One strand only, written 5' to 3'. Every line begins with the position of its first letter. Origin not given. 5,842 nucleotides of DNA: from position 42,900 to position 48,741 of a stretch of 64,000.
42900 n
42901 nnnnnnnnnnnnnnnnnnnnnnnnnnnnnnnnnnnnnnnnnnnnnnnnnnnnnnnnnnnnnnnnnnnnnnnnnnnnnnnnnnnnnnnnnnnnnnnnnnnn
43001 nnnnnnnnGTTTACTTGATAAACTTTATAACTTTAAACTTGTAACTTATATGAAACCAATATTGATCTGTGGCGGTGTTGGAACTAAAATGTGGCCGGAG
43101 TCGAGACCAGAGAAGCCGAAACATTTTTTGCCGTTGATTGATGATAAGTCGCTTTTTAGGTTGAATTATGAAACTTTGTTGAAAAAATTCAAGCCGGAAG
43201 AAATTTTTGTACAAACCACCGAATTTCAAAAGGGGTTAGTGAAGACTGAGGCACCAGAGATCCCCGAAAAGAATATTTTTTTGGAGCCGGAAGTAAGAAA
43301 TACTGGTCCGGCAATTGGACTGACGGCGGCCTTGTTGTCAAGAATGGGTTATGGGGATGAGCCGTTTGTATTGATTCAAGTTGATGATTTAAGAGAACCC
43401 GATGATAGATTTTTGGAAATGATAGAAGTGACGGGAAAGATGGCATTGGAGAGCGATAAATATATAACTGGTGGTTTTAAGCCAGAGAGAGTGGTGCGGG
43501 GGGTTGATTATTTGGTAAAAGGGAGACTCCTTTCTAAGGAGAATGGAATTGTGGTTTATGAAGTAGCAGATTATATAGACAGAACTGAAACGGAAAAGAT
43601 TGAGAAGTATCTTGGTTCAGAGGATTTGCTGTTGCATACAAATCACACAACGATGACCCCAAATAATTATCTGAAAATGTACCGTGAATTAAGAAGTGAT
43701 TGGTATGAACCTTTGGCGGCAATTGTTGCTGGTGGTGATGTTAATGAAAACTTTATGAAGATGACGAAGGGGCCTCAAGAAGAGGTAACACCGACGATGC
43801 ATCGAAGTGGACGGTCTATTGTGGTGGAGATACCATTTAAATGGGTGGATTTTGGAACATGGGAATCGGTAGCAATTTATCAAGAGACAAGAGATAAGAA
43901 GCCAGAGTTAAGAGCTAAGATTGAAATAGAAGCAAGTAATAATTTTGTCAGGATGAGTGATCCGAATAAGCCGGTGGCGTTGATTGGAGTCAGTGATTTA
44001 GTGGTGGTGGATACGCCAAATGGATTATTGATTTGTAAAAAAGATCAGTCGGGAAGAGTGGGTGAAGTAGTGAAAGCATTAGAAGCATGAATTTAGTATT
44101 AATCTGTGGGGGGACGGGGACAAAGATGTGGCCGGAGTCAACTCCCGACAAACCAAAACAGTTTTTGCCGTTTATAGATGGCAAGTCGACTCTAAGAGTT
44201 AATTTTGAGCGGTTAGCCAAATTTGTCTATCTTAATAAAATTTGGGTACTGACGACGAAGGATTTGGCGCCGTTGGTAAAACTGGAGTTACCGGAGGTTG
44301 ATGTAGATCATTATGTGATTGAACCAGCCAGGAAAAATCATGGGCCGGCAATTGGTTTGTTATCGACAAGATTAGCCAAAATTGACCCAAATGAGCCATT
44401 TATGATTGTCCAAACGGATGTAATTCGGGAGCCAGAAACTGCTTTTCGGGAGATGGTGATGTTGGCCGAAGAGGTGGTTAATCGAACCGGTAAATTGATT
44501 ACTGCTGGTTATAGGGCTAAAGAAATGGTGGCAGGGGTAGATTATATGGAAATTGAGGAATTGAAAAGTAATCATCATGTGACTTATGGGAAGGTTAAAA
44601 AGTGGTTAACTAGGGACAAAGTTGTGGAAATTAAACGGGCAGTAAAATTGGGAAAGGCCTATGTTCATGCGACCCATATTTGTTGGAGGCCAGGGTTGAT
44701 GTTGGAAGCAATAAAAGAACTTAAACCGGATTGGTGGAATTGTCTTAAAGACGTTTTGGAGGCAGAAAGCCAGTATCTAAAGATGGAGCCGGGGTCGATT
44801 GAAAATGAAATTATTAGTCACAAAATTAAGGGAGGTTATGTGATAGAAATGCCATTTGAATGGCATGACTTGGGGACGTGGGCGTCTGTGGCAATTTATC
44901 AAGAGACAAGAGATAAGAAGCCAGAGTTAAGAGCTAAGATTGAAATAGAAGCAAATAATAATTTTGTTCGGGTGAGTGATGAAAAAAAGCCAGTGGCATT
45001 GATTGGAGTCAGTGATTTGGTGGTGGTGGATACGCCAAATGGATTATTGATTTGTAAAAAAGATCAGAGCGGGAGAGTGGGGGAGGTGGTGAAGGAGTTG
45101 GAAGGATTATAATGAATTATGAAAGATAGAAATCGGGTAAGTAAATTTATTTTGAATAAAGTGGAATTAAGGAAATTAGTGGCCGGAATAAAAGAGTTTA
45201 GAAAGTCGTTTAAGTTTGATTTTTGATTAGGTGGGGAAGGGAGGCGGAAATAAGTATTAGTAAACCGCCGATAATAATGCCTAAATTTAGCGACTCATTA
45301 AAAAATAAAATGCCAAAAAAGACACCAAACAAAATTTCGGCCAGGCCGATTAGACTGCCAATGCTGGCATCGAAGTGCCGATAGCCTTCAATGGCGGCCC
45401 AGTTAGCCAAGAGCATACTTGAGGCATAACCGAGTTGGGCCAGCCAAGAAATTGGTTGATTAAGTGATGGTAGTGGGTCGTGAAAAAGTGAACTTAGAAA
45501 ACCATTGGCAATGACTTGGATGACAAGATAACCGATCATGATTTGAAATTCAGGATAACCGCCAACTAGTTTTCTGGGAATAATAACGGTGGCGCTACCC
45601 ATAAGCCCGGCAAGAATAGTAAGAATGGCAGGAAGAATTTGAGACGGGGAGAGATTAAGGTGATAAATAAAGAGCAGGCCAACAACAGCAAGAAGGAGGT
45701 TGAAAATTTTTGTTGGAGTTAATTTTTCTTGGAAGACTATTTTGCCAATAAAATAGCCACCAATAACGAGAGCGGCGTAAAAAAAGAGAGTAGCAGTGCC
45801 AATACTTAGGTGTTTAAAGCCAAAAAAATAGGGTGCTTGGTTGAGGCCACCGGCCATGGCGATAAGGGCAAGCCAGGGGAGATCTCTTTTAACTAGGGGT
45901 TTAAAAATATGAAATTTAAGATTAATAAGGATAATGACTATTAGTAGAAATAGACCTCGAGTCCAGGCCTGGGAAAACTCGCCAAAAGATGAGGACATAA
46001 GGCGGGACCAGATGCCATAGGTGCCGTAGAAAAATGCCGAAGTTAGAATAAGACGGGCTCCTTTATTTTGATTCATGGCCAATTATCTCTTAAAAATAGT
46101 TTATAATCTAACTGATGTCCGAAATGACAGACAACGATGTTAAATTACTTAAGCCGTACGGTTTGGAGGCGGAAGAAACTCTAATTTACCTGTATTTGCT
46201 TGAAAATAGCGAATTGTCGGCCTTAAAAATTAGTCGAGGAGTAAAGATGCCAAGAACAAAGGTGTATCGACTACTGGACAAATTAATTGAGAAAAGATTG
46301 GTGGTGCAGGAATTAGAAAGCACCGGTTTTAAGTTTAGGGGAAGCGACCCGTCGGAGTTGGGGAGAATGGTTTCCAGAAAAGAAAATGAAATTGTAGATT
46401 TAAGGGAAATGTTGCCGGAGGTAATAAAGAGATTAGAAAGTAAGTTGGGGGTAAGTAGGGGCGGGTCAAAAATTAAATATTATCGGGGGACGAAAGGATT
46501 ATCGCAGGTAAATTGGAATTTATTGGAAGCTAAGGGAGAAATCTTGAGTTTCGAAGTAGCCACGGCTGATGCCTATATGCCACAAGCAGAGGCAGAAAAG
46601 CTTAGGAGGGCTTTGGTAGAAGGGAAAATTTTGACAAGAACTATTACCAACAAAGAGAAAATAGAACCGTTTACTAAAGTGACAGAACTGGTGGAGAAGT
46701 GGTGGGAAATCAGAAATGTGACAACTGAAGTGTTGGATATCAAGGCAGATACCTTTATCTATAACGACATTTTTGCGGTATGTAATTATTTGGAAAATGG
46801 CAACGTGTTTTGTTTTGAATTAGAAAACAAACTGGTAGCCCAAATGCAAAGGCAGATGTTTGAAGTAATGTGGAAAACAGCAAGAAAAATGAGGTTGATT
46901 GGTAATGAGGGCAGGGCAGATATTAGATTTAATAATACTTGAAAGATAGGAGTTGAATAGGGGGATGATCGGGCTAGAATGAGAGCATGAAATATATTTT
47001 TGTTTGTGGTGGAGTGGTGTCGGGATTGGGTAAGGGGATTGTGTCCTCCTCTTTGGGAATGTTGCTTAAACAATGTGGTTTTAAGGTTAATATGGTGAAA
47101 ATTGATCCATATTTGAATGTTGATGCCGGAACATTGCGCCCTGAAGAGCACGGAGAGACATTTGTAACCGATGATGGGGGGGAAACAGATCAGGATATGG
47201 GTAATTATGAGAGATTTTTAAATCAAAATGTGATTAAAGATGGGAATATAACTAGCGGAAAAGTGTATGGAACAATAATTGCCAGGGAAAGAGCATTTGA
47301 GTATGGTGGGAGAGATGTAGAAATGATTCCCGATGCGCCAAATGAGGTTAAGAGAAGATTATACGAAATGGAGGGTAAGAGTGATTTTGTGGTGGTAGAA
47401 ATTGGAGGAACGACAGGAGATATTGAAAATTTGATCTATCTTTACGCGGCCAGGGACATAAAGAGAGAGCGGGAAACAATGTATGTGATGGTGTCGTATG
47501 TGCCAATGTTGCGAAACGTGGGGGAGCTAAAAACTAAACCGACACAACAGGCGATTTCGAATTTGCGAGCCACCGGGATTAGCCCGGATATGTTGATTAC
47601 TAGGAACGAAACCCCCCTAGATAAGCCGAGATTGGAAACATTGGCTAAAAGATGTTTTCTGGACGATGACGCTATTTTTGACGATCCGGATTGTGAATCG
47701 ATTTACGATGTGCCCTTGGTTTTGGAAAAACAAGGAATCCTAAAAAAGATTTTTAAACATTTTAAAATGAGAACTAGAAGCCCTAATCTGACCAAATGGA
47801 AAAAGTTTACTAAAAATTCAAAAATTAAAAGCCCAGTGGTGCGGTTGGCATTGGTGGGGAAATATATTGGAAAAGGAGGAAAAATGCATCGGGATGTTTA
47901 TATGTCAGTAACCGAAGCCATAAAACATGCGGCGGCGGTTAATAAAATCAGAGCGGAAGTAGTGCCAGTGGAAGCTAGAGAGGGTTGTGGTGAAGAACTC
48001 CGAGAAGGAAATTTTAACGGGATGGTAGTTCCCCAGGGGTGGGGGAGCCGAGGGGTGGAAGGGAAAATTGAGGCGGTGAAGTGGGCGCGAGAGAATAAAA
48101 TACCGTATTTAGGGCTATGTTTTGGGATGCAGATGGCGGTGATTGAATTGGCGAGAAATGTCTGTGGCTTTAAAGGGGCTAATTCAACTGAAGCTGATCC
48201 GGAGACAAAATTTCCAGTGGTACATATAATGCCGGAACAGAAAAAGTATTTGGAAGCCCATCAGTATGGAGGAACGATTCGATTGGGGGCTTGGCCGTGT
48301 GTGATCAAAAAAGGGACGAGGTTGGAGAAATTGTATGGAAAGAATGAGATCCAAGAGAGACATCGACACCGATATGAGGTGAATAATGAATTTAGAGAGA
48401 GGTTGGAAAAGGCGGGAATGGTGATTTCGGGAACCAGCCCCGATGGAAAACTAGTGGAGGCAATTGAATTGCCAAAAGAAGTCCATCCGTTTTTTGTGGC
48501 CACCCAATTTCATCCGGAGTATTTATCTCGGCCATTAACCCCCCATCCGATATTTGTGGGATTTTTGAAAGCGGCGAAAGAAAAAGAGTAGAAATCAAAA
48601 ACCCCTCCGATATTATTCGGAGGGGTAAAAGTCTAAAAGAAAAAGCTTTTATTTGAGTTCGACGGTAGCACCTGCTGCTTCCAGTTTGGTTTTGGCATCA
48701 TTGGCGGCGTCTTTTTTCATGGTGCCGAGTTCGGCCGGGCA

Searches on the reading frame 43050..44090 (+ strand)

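Call 9: search_protein_families(library=pfam, proteins=[window:43050-44090:+], max_evalue=0.001)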
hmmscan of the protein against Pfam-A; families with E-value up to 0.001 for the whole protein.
window:43050-44090:+ (346 aa): 2 families
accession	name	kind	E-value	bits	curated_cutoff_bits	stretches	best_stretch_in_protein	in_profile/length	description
PF22640.1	ManC_GMP_beta-helix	-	2.6e-15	56.5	27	1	290-344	3-55/55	MannoseP isomerase/GMP-like beta-helix domain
PF00483.29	NTP_transferase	-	1.3e-08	35.2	21.2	1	2-274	1-235/245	Nucleotidyl transferase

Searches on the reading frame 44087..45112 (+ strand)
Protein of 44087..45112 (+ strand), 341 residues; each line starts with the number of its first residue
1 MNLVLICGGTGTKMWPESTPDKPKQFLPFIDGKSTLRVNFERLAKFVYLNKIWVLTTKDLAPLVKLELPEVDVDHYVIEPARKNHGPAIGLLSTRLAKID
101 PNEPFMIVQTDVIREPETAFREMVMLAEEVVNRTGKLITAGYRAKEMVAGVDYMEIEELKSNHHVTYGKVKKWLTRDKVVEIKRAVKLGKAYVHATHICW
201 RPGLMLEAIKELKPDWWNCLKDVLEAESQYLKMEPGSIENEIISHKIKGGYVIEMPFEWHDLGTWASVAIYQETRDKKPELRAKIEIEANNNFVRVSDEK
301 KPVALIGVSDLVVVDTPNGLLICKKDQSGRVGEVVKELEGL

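Call 9: search_protein_families(library=pfam, proteins=[window:44087-45112:+], max_evalue=0.001)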
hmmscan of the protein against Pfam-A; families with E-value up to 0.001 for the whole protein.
window:44087-45112:+ (341 aa): 2 families
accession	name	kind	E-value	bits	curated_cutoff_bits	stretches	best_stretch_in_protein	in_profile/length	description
PF22640.1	ManC_GMP_beta-helix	-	6.9e-16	58.4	27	1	284-338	3-55/55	MannoseP isomerase/GMP-like beta-helix domain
PF00483.29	NTP_transferase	-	2.1e-09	37.8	21.2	1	4-268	3-235/245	Nucleotidyl transferase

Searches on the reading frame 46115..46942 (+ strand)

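Call 10: search_protein_families(library=pfam, proteins=[window:46115-46942:+], max_evalue=0.001)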
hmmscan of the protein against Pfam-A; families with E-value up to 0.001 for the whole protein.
window:46115-46942:+ (275 aa): 2 families
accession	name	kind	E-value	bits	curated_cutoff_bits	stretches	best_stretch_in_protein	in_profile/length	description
PF01978.25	TrmB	-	1.7e-10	41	25.6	1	12-69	1-58/68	Sugar-specific transcriptional regulator TrmB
PF09339.16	HTH_IclR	-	0.00029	21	22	1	32-66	17-51/52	IclR helix-turn-helix domain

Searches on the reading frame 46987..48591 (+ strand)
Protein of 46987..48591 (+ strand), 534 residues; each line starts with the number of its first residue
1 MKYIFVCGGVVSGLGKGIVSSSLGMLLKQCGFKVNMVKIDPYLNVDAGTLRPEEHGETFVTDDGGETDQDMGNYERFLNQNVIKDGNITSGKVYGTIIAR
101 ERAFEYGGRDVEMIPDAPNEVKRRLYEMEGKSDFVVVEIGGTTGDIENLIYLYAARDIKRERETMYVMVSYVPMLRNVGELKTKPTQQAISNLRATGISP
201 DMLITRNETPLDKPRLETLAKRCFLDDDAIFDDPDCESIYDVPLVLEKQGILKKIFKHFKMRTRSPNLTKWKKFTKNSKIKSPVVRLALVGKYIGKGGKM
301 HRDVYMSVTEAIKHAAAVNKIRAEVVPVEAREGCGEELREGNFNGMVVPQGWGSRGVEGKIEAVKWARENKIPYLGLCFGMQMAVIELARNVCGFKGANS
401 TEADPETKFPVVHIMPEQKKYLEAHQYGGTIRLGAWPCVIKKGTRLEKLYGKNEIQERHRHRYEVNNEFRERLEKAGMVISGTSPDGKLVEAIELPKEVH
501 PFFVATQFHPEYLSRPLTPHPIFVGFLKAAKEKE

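Call 10: search_protein_families(library=pfam, proteins=[window:46987-48591:+], max_evalue=0.001)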
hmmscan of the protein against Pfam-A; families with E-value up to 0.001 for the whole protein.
window:46987-48591:+ (534 aa): 4 families
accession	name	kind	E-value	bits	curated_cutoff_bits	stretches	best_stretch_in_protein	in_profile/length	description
PF06418.20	CTP_synth_N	-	3.3e-99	332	26.1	1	2-261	1-265/265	CTP synthase N-terminus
PF00117.34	GATase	-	3e-35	122.1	22.8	1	303-528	4-189/190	Glutamine amidotransferase class-I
PF07722.19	Peptidase_C26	-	8.2e-09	36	20.5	1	364-511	98-219/219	Peptidase C26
PF01656.29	CbiA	-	0.00056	20.3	25.4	1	12-157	8-54/125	CobQ/CobB/MinD/ParA nucleotide binding domain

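Call 17: find_related_loci(query=window:46987-48588:+, collection=genome_contigs, flank=2000)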
Query window:46987-48588:+ (534 aa) in genome_contigs; peptide patterns used: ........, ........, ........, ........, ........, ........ (x = any residue, [..] = any of these).
600 stretches matched a pattern (row limit reached: there are more); 590 encode a relative of the query (tblastn E <= 1e-3); the best 80 are kept; 80 distinct loci.
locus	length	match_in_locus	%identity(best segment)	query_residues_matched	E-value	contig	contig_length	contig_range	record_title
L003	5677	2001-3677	51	1-532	0e+0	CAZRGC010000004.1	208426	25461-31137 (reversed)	MAG TPA_asm: uncultured Gammaproteobacteria bacterium isolate SRP173033_co1_108 genome assembly, contig: NODE_50_length_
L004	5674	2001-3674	52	1-531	0e+0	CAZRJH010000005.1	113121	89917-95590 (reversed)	MAG TPA_asm: uncultured Gammaproteobacteria bacterium isolate SRP342105_co1_321 genome assembly, contig: NODE_200_length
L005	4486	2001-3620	51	1-530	0e+0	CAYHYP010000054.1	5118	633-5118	MAG TPA_asm: uncultured Gammaproteobacteria bacterium isolate ERP119705_co16_27 genome assembly, contig: NODE_12914_leng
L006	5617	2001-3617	51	2-533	1e-180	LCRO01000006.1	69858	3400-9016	MAG: Candidatus Adlerbacteria bacterium GW2011_GWA1_54_10 UY83_C0006, whole genome shotgun sequence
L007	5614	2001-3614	50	2-531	7e-180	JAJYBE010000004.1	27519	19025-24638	MAG: bacterium isolate BP8.bin61 NODE_2111_length_27519_cov_1.562792, whole genome shotgun sequence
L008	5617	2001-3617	50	2-533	6e-179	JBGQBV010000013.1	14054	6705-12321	MAG: Candidatus Paceibacteria bacterium isolate OBJ2_061818_110_56 k141_2038297_length_14054_cov_8.0000, whole genome sh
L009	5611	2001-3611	50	2-533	2e-177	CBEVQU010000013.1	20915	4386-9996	MAG TPA_asm: uncultured bacterium isolate SRR24791474_concoct_33 genome assembly, contig: ERZ25515408.587, whole genome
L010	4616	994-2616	50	2-530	7e-179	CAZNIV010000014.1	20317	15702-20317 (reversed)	MAG TPA_asm: uncultured Gammaproteobacteria bacterium isolate SRP142039_co1_2 genome assembly, contig: NODE_1895_length_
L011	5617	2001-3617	50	2-533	1e-176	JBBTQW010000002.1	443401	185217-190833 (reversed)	MAG: Patescibacteria group bacterium isolate H41-bin100_1 H41_bin100_1_000000000002, whole genome shotgun sequence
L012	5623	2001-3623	50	2-533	3e-176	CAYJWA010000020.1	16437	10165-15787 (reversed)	MAG TPA_asm: uncultured Candidatus Saccharibacteria bacterium isolate ERP125453_co1_235 genome assembly, contig: NODE_36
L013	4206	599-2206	50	2-530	3e-178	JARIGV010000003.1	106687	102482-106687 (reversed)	MAG: Candidatus Taylorbacteria bacterium isolate CullarsAll.DT.08 k141_7093, whole genome shotgun sequence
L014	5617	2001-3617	50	2-530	2e-175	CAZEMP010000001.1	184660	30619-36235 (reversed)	MAG TPA_asm: uncultured Candidatus Saccharibacteria bacterium isolate SRP178908_co1_101 genome assembly, contig: NODE_23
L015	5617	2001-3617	51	2-533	5e-175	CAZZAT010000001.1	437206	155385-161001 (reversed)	MAG TPA_asm: uncultured Candidatus Saccharibacteria bacterium isolate SRP329715_co2_84 genome assembly, contig: NODE_14_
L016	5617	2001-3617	50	2-533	4e-175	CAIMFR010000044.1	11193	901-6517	Candidatus Adlerbacteria bacterium isolate Ki2-D4_bin-0307 genome assembly, contig: bin-0307:44/73, whole genome shotgun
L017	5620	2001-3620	51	2-534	4e-175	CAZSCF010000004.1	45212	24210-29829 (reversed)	MAG TPA_asm: uncultured Bdellovibrionales bacterium isolate SRP263991_co4_514 genome assembly, contig: NODE_773_length_4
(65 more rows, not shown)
